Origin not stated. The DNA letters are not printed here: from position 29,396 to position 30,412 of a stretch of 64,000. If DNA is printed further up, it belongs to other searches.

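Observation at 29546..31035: GC-rich pyrF-pyrE pair, each with its own terminator: apparently acquired orotate-to-UMP module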

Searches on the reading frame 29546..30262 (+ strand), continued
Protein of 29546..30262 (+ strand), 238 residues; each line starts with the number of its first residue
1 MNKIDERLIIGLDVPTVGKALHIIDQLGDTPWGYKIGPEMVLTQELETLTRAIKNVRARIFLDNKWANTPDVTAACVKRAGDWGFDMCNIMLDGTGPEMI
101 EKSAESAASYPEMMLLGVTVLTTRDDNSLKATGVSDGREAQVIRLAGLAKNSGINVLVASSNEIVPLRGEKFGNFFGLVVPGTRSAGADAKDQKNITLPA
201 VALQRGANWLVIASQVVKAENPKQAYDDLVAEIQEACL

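Call 13: search_solved_structures(query=window:29546-30262:+, show_alignments=3, max_evalue=0.00001)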
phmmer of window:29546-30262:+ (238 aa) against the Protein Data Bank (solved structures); distinct sequences matched with E-value up to 0.00001: 10.
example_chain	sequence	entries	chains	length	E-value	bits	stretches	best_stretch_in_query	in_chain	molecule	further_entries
3ldv_A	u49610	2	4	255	1.2e-28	103.4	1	5-229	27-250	Orotidine 5'-phosphate decarboxylase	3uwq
3tr2_A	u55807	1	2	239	3e-25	92.2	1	1-230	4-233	Orotidine 5'-phosphate decarboxylase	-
8cso_A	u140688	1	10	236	6.5e-23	84.6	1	7-223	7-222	Orotidine 5'-phosphate decarboxylase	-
8dop_A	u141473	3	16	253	6.6e-23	84.5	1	8-226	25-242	2,3-diketo-5-methylthiopentyl-1-phosphate enolase-phosphatase | Orotidine 5'-phosphate decarboxylase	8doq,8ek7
1eix_A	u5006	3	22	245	3.6e-22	82.1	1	8-235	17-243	OROTIDINE 5'-MONOPHOSPHATE DECARBOXYLASE | OROTIDINE 5'-PHOSPHATE DECARBOXYLASE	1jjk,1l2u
27hh_A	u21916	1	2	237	2.4e-21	79.4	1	6-227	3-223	Orotidine 5'-phosphate decarboxylase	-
2yyt_A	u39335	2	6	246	2.6e-16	63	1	8-229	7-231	Orotidine 5'-phosphate decarboxylase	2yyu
3tfx_A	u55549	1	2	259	3e-16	62.7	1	4-233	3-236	Orotidine 5'-phosphate decarboxylase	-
1dbt_A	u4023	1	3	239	5.6e-16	61.9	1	9-228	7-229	OROTIDINE 5'-PHOSPHATE DECARBOXYLASE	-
3ru6_A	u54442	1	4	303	9.3e-13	51.3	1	7-233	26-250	Orotidine 5'-phosphate decarboxylase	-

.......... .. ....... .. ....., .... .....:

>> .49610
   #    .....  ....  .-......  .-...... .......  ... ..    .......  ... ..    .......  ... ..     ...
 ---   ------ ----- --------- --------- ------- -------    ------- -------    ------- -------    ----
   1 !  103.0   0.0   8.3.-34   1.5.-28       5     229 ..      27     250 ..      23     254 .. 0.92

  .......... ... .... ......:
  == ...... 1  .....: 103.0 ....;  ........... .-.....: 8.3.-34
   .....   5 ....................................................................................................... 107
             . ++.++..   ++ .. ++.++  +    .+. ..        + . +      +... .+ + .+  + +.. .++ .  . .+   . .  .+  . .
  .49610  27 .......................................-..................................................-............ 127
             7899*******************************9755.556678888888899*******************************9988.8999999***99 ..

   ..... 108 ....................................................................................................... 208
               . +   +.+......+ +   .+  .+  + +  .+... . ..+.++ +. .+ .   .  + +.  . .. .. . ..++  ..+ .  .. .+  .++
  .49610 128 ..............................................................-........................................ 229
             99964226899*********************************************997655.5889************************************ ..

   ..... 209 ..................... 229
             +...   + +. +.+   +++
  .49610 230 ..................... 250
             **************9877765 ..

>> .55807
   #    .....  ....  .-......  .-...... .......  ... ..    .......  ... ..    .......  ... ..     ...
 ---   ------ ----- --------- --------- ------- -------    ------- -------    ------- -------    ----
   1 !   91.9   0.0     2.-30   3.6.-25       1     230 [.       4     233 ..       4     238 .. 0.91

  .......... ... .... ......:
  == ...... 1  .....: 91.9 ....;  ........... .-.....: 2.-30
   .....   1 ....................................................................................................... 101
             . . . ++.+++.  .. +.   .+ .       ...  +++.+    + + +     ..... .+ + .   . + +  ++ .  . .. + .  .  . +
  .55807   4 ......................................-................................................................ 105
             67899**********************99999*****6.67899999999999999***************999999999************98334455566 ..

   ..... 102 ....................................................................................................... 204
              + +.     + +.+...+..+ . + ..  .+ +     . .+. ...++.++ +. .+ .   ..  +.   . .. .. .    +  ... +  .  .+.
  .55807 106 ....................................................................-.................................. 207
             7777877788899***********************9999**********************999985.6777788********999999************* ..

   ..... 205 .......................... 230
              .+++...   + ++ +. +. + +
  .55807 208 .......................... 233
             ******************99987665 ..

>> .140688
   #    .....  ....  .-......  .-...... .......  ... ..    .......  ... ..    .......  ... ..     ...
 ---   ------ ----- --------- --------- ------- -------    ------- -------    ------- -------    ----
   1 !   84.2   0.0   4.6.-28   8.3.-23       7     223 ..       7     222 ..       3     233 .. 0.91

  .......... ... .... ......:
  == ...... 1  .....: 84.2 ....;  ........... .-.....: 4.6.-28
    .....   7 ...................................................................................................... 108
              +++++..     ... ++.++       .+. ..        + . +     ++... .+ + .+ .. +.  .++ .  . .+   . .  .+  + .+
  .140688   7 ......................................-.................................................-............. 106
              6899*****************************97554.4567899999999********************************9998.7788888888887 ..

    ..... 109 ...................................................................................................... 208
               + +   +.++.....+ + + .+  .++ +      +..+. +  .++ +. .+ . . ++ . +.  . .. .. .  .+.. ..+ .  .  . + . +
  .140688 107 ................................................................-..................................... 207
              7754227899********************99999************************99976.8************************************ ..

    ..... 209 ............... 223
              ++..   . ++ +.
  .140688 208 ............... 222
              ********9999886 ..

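Call 15: find_encoding_contigs(protein=P0002, flank=10000, max_places=3)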
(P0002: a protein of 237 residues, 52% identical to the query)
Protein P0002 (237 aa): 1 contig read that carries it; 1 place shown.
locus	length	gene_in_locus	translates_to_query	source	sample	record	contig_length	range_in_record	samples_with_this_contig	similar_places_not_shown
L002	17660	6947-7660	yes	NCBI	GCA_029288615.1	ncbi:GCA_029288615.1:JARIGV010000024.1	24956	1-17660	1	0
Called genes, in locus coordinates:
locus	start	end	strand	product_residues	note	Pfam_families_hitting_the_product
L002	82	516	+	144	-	-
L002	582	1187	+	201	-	-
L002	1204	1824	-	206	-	PF21176:RecR_HhH (weak), PF01751:Toprim (weak), PF13662:Toprim_4, PF21175:RecR_C (weak)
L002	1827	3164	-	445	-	PF00772:DnaB, PF13481:AAA_25, PF03796:DnaB_C, PF06745:ATPase (faint)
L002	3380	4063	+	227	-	PF00483:NTP_transferase, PF01128:IspD (weak), PF12804:NTP_transf_3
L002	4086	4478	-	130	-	-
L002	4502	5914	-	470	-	PF01406:tRNA-synt_1e, PF23493:CysS_C (weak)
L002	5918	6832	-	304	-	PF01544:CorA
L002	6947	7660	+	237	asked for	PF00215:OMPdecase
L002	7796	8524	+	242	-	PF00156:Pribosyltran (weak)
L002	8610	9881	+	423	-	PF22694:CtpB_N-like (faint), PF00595:PDZ, PF13180:PDZ_2, PF17820:PDZ_6, PF03572:Peptidase_S41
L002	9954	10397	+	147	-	PF01281:Ribosomal_L9_N, PF03948:Ribosomal_L9_C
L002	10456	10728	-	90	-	PF01016:Ribosomal_L27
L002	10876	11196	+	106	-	-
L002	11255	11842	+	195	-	PF00929:RNase_T, PF13482:RNase_H_2 (faint), PF16473:Rv2179c-like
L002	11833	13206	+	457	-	PF01566:Nramp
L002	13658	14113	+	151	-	-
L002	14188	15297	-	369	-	PF13091:PLDc_2, PF00614:PLDc (faint), PF13091:PLDc_2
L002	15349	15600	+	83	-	-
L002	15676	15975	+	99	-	-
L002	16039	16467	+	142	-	-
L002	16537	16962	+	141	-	-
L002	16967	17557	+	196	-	PF01467:CTP_transf_like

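Call 22: list_cluster_members(proteins=[P0001, P0121, P0002, P0003])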
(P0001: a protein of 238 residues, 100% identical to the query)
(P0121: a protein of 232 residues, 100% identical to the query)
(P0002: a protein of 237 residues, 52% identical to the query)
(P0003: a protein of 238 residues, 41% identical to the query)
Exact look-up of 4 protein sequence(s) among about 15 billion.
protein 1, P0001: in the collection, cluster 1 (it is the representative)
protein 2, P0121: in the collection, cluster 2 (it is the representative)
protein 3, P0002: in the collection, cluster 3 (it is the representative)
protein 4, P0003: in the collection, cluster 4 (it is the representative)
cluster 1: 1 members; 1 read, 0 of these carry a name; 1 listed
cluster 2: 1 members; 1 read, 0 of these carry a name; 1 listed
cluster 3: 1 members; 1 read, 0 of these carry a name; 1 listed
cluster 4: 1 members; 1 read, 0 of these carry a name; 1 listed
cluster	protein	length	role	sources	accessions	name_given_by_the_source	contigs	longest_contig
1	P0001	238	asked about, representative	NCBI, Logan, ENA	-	-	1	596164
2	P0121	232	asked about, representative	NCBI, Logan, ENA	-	-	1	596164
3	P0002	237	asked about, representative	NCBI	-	-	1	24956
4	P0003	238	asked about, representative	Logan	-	-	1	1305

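Call 31: search_protein_representatives(alignment_id=A2)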
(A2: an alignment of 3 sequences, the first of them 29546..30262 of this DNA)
Query: 3 sequences, 236 profile positions. Proteins with E-value up to 0.001 (for the whole library): 10632; up to 1e-10: 6275; up to 1e-30: 1150. The best 150 are listed.
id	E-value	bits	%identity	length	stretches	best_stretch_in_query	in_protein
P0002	2.9e-119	413.3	-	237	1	1-234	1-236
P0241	4.4e-73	262.2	-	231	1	7-230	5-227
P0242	1.2e-53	198.6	-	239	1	5-232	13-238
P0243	1.2e-53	198.5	-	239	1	5-234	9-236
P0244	7.1e-52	192.7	-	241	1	5-232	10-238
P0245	3.1e-51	190.6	-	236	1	7-235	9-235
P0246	3.2e-51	190.6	-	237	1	3-233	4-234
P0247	2.0e-50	187.9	-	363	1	6-232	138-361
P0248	2.9e-50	187.5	-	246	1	4-234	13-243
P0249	4.0e-50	187.0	-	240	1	5-234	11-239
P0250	8.4e-50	185.9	-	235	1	6-233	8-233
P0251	9.2e-50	185.8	-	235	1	5-232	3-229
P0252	5.4e-49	183.3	-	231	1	7-231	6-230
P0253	5.6e-49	183.3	-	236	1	5-232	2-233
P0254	7.0e-49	182.9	-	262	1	5-234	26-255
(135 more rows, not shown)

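Call 36: find_encoding_contigs(protein=P0241, flank=8000, max_places=3)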
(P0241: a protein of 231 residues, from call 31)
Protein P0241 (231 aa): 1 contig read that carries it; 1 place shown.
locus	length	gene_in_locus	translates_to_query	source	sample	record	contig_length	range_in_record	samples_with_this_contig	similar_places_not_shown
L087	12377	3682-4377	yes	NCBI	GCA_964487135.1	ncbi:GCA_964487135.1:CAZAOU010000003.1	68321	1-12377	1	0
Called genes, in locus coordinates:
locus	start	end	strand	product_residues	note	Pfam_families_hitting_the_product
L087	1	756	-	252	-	?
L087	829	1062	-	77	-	PF03840:SecG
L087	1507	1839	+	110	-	PF00166:Cpn10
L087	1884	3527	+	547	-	PF00118:Cpn60_TCP1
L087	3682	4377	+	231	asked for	PF00215:OMPdecase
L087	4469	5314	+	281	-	-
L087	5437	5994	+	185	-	PF04011:LemA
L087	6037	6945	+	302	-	PF01435:Peptidase_M48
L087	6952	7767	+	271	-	PF06691:DUF1189, PF04893:Yip1 (weak)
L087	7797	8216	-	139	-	-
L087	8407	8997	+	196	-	PF02475:TRM5-TYW2_MTfase, PF05175:MTS, PF10294:Methyltransf_16 (weak), PF01135:PCMT (weak), PF06325:PrmA, PF13847:Methyltransf_31, PF08242:Methyltransf_12, PF13649:Methyltransf_25, +4 more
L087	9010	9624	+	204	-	PF02525:Flavodoxin_2, PF03358:FMN_red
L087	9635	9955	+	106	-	-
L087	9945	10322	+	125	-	PF01641:SelR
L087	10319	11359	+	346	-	-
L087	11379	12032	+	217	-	PF00753:Lactamase_B (faint), PF13483:Lactamase_B_3, PF12706:Lactamase_B_2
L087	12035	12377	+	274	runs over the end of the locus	PF01177:Asp_Glu_race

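Call 37: find_encoding_contigs(protein=P0003, flank=8000, max_places=3)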
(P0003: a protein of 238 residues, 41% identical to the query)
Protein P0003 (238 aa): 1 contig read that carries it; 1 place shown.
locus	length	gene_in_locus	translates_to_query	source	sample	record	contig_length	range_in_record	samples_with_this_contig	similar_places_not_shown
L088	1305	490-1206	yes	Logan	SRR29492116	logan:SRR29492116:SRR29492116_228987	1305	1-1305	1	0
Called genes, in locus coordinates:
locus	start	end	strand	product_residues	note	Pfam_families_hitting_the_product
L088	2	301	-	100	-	?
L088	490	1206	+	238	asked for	PF00215:OMPdecase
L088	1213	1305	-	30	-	?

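Call 38: search_protein_families(library=ncbifam, proteins=[L002:7796-8524:+, L002:6947-7660:+], max_evalue=0.001)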
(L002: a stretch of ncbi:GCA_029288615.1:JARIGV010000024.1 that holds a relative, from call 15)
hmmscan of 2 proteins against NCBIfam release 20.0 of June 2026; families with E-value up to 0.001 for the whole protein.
L002:7796-8524:+ (242 aa): 10 families
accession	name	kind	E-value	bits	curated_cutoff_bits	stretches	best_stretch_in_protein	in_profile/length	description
TIGR01367.1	pyrE_Therm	equivalog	1.9e-32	112.4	150.25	1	20-209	6-176/187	orotate phosphoribosyltransferase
TIGR00336.1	pyrE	equivalog_domain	5.4e-22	78.4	106.8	1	21-194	4-169/173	orotate phosphoribosyltransferase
NF001729.0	PRK00455.1-3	equivalog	4.8e-10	39.2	245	1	30-167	27-160/231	orotate phosphoribosyltransferase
NF010382.0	PRK13809.1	equivalog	1.1e-06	28.2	208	1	13-186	10-170/210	orotate phosphoribosyltransferase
NF004689.0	PRK06031.1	equivalog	3.2e-06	26.6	175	1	94-193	116-213/233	phosphoribosyltransferase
NF004034.0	PRK05500.1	equivalog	5e-06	25.4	656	1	14-179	288-439/478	bifunctional orotidine-5'-phosphate decarboxylase/orotate phosphoribosyltransferase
NF040646.1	HPT_Archaea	equivalog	1.2e-05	25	200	1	129-195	110-174/184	hypoxanthine/guanine phosphoribosyltransferase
NF002620.0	PRK02277.1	subfamily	6.6e-05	22.7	115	1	63-177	71-185/201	orotate phosphoribosyltransferase-like protein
NF005592.0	PRK07322.1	subfamily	9.2e-05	21.9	143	1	105-179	94-167/180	adenine phosphoribosyltransferase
NF002635.0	PRK02304.1-4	subfamily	0.00015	21.3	146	1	128-195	110-174/188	adenine phosphoribosyltransferase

L002:6947-7660:+ (237 aa): 3 families
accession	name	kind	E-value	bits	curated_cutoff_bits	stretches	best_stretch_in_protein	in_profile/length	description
NF001273.0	PRK00230.1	equivalog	2.3e-50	171.1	193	1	6-234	5-230/233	orotidine-5'-phosphate decarboxylase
TIGR01740.1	pyrF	equivalog_domain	8.5e-33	113.9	92.3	1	9-228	2-214/216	orotidine-5'-phosphate decarboxylase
NF010386.0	PRK13813.1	equivalog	2.6e-26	92.5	208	1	5-234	4-214/216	orotidine 5'-phosphate decarboxylase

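Call 39: search_protein_families(library=pfam, proteins=[L087:4469-5314:+, L087:3682-4377:+, L087:1-756:-, L088:2-301:-], max_evalue=1)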
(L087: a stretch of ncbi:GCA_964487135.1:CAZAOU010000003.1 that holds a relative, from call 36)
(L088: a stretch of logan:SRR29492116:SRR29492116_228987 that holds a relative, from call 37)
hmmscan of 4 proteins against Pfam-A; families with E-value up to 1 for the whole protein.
L087:4469-5314:+ (281 aa): 1 family
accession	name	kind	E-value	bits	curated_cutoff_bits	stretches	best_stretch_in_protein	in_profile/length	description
PF00156.33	Pribosyltran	-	0.0056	16.4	26.3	1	104-206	18-125/158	Phosphoribosyl transferase domain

L087:3682-4377:+ (231 aa): 2 families
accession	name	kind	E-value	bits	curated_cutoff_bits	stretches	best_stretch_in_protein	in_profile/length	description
PF00215.30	OMPdecase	-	5.6e-37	128.2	27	1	5-224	2-221/221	Orotidine 5'-phosphate decarboxylase / HUMPS family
PF02310.24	B12-binding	-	0.11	12.7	32.1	1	68-124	19-69/121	B12 binding domain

L087:1-756:- (252 aa): 1 family
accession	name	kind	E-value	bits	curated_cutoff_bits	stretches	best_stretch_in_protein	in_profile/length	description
PF00496.27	SBP_bac_5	-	1.6e-34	120.1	32.4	1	82-250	1-165/368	Bacterial extracellular solute-binding proteins, family 5 Middle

L088:2-301:- (100 aa): 2 families
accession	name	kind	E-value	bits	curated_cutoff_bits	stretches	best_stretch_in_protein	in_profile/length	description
PF18920.5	DUF5671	-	4.9e-13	49.5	28.4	1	11-100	2-88/132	Domain of unknown function (DUF5671)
PF09685.15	DUF4870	-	0.025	15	25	1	55-88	14-47/107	Domain of unknown function (DUF4870)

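Call 42: find_related_loci(query=A2, collection=metagenome_contigs, flank=8000)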
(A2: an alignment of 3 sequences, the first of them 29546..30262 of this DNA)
Query A2 (238 aa) in metagenome_contigs; peptide patterns used: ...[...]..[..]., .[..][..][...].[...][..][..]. (x = any residue, [..] = any of these).
340 stretches matched a pattern, but none encodes a relative of the query by tblastn (E <= 1e-3).

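Call 43: find_related_loci(query=A2, collection=viral_contigs, flank=8000)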
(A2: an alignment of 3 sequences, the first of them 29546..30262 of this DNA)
Query A2 (238 aa) in viral_contigs; peptide patterns used: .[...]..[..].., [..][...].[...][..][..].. (x = any residue, [..] = any of these).
41 stretches matched a pattern, but none encodes a relative of the query by tblastn (E <= 1e-3).

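Call 76: search_protein_families(library=phrogs, proteins=[L087:7797-8216:-, L002:4086-4478:-], max_evalue=0.01)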
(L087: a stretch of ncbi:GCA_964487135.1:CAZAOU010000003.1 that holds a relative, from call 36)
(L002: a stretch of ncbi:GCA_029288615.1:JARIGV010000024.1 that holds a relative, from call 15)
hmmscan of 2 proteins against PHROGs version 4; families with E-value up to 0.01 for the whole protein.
L087:7797-8216:- (139 aa): 0 families

L002:4086-4478:- (130 aa): 0 families

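Call 80: predict_structure(alignment_id=A5)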
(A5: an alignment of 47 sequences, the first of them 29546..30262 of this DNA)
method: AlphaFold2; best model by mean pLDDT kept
length: 238 residues; sequences in the alignment: 47
mean_pLDDT: 92.8   pTM: 0.90
mean pLDDT of the five models: 92.8, 92.6, 91.6, 91.6, 91.5
residues with pLDDT >= 90: 195; 70-90: 31; 50-70: 12; < 50: 0
segments of 3 or more residues with pLDDT < 50: none
pLDDT, mean of each block of 10 residues (from residue 1): 89 94 97 95 93 97 96 98 97 93 98 95 82 89 96 97 95 97 73 75 96 94 96 92
secondary structure, 60 per line:
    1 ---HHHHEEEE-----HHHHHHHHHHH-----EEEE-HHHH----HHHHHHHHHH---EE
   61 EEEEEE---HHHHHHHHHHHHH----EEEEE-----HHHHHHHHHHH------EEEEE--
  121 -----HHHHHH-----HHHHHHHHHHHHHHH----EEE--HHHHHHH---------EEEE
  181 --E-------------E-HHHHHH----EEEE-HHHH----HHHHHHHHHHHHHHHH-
elements in order: H4-7 E8-11 H17-27 E33-36 H38-41 H46-55 E59-66 H70-82 E87-91 H97-107 E114-118 H126-131 H137-151 E156-158 H161-167 E177-180 H199-204 E209-212 H214-217 H222-237
